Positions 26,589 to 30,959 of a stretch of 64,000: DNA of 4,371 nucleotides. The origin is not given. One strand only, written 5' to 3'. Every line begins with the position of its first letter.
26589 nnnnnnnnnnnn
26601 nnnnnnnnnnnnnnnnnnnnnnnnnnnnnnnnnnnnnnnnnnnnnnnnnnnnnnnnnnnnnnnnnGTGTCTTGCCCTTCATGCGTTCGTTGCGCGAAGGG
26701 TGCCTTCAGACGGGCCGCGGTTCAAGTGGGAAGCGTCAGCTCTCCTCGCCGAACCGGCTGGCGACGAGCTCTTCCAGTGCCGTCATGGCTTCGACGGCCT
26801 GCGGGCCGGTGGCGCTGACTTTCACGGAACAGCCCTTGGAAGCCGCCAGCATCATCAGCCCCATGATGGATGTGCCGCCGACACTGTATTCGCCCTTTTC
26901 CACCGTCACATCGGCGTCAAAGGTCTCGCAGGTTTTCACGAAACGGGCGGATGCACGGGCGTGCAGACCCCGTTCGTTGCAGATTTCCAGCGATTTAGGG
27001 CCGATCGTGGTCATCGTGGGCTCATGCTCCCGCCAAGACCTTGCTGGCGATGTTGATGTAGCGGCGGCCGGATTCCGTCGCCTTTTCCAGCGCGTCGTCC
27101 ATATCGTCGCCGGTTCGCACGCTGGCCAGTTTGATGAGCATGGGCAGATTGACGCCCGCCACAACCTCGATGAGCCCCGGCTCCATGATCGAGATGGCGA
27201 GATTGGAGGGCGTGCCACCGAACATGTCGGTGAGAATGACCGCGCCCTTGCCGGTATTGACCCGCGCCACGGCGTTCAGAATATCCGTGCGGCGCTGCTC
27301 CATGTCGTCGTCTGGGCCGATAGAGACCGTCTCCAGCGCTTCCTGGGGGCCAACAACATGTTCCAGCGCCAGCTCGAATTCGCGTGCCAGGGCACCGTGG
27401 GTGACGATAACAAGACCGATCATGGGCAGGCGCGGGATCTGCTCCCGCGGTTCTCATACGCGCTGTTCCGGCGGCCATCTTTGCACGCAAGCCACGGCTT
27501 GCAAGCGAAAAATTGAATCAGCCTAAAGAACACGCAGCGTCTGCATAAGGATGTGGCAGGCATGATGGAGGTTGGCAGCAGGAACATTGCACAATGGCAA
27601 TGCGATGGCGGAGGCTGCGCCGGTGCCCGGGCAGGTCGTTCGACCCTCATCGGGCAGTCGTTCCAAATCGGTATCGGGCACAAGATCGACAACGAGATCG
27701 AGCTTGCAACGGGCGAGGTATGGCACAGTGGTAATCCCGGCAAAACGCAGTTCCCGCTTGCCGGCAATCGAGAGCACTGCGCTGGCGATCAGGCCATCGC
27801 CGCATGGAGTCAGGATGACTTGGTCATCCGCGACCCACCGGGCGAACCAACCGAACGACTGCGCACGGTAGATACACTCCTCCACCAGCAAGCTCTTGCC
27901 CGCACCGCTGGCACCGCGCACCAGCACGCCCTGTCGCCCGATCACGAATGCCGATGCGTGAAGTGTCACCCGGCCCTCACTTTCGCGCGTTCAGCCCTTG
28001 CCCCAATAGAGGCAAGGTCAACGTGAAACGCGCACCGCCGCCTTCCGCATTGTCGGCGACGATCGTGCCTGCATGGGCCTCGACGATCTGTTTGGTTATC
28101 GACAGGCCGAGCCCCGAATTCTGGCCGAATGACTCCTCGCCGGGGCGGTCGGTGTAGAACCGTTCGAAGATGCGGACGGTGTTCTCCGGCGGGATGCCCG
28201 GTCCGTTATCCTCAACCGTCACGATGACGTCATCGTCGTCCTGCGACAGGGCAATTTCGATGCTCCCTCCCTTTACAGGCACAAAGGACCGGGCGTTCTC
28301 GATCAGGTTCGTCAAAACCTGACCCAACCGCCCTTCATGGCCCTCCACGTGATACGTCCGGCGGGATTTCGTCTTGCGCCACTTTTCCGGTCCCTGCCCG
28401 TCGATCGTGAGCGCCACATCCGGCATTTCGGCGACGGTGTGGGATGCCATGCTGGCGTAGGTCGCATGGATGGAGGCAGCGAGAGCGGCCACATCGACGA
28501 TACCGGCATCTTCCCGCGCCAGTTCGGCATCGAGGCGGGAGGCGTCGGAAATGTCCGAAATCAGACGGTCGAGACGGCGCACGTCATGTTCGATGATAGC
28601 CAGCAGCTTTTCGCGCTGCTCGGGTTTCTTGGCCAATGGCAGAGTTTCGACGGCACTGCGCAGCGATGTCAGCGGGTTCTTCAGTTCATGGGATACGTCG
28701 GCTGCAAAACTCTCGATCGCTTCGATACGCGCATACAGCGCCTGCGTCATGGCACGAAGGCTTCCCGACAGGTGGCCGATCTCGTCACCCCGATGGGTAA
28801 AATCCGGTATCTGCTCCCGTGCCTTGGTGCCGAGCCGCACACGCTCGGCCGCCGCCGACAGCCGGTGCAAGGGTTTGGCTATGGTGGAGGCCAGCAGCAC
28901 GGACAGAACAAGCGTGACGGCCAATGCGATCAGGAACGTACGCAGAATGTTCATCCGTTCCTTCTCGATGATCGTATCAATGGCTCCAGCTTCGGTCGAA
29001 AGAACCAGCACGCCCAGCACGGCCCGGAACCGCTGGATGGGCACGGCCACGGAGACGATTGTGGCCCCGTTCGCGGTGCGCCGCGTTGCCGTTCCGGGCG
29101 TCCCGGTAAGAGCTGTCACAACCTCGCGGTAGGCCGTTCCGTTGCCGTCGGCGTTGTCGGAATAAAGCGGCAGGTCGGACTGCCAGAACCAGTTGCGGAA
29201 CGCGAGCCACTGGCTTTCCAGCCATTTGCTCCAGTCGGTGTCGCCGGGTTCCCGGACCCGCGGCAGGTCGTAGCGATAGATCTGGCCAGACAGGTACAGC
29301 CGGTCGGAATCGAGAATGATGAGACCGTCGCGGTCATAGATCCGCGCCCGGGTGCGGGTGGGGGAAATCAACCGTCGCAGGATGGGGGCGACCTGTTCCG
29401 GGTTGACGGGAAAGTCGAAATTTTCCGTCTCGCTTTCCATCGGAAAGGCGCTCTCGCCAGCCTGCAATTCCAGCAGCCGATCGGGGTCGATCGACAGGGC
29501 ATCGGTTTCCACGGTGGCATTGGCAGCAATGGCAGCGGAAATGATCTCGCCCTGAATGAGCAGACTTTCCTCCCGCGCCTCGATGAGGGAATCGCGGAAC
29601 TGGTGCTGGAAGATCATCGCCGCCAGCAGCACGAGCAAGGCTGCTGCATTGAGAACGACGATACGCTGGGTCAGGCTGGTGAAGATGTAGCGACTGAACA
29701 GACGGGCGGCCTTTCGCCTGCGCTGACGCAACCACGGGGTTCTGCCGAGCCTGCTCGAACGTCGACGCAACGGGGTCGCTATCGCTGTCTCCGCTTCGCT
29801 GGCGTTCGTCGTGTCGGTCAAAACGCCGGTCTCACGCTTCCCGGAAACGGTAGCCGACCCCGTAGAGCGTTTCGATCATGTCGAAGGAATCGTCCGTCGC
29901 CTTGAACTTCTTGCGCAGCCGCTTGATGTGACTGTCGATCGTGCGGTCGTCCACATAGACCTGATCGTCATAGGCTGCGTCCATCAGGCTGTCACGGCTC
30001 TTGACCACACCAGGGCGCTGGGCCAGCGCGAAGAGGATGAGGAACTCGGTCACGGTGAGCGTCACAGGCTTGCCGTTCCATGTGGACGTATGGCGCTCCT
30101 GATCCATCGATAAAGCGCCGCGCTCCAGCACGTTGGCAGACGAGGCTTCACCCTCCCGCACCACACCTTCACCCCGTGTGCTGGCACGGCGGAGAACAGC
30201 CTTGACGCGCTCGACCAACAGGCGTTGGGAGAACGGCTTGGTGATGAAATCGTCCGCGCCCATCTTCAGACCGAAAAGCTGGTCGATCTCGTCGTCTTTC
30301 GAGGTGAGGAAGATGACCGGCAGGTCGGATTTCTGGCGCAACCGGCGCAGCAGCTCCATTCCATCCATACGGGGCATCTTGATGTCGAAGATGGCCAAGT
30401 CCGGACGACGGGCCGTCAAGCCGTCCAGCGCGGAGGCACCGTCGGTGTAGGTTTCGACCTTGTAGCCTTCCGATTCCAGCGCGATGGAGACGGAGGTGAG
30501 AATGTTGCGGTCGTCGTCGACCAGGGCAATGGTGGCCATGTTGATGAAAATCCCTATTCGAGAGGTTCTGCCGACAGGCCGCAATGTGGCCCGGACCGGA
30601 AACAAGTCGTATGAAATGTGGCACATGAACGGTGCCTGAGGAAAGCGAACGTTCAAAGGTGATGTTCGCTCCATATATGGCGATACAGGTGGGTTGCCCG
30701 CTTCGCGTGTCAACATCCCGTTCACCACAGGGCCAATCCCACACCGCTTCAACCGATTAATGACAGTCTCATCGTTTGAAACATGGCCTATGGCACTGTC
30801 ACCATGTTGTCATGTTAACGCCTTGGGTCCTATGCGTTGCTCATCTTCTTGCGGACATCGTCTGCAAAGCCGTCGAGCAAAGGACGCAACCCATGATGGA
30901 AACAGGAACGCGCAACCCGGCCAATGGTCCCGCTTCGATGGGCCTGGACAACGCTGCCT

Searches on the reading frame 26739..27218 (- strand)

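Call 103: search_protein_families(library=pfam, proteins=[window:26739-27218:-], max_evalue=0.00001)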
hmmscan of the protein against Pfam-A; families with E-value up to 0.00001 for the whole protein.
window:26739-27218:- (160 aa): 1 family
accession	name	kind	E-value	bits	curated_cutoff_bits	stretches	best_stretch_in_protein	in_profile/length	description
PF00381.24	PTS-HPr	-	1.7e-26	92.5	23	1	75-153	3-80/81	PTS HPr component phosphorylation site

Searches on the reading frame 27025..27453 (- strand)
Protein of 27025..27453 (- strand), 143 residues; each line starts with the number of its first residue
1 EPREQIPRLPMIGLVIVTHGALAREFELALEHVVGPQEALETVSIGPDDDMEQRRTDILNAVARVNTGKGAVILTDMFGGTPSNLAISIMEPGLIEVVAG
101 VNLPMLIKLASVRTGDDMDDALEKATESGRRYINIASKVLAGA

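Call 103: search_protein_families(library=pfam, proteins=[window:27025-27453:-], max_evalue=0.00001)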
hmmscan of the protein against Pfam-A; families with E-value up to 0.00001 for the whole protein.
window:27025-27453:- (143 aa): 1 family
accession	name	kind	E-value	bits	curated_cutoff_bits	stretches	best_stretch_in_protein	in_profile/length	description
PF03610.21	EIIA-man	-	3e-29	101.9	21.4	1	13-125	1-115/116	PTS system fructose IIA component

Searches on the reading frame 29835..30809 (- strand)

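Call 103: search_protein_families(library=pfam, proteins=[window:29835-30809:-], max_evalue=0.00001)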
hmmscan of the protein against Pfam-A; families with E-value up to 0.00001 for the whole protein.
window:29835-30809:- (325 aa): 2 families
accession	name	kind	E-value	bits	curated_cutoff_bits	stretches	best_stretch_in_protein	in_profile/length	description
PF00072.30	Response_reg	-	4.1e-31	107.9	30.2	1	94-203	1-111/111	Response regulator receiver domain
PF00486.34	Trans_reg_C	-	1.2e-22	80.2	26.2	1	246-322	1-77/77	Transcriptional regulatory protein, C terminal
